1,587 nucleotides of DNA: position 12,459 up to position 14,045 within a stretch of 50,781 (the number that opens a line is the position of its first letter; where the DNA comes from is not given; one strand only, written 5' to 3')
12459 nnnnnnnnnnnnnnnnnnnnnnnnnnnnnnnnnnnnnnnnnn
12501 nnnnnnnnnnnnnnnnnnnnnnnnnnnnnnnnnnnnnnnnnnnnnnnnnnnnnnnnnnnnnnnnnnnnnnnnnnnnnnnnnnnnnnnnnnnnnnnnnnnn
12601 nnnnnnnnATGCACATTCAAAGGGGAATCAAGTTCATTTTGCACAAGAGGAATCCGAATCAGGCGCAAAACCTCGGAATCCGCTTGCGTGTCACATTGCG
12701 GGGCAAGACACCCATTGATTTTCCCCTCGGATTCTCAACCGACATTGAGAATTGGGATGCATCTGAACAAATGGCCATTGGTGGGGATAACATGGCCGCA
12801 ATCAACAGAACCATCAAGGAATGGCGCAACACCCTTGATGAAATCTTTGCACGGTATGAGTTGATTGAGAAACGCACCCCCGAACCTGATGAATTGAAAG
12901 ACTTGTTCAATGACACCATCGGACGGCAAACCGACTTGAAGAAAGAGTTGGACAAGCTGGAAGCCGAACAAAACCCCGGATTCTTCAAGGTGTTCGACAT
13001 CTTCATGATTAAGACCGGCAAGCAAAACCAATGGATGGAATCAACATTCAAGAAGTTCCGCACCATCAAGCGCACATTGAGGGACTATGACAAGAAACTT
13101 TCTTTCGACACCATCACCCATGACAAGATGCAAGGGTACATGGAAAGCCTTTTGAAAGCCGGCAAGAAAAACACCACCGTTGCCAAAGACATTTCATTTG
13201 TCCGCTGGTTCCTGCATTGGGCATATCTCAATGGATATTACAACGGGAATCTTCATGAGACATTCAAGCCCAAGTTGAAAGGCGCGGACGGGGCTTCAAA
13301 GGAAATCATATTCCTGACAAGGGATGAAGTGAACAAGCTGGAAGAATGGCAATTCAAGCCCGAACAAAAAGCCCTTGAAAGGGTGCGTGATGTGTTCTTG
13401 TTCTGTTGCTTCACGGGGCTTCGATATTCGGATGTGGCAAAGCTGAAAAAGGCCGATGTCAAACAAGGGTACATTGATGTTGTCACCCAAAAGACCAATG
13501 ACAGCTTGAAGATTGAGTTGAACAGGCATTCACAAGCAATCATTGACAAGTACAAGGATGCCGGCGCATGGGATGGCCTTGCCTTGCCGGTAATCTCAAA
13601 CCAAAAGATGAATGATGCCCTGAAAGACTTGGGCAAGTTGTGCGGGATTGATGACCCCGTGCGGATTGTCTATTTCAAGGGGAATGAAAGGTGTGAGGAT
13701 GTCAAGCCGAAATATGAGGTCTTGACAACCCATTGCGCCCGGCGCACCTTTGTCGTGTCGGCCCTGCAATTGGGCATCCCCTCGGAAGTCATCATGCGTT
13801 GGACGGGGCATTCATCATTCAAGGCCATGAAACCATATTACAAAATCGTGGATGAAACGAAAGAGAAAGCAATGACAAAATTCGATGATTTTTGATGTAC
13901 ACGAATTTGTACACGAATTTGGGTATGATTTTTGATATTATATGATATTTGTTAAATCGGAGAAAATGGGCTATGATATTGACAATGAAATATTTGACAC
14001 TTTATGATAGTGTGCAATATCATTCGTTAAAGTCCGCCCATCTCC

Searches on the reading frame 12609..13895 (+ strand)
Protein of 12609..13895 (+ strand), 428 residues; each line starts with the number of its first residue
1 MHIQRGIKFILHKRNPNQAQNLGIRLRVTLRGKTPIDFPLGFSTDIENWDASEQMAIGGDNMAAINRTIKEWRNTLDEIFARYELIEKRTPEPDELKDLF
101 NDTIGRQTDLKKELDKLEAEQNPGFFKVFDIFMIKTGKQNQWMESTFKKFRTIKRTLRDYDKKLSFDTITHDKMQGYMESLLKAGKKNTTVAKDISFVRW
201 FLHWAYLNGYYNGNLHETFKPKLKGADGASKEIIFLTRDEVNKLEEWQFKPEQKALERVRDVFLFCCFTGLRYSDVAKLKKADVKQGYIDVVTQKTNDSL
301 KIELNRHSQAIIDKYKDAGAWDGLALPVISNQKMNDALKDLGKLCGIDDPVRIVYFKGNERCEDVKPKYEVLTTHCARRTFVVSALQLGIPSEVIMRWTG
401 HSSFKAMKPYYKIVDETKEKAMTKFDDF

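Call 46: search_protein_families(library=pfam, proteins=[window:12609-13895:+], max_evalue=0.001)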
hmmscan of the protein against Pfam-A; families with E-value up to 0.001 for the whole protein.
window:12609-13895:+ (428 aa): 4 families
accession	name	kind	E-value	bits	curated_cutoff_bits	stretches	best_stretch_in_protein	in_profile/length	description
PF00589.27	Phage_integrase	-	4.9e-09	36.6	27.1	1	235-412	2-167/172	Phage integrase family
PF02899.23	Phage_int_SAM_1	-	1.3e-06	29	22.3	1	154-207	30-81/83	Phage integrase, N-terminal SAM-like domain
PF13102.12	Phage_int_SAM_5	-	1.6e-06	28.8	22.3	1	125-217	2-94/98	Phage integrase SAM-like domain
PF17293.8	Arm-DNA-bind_5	-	8.7e-06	26.6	22.6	1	9-91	1-83/87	Arm DNA-binding domain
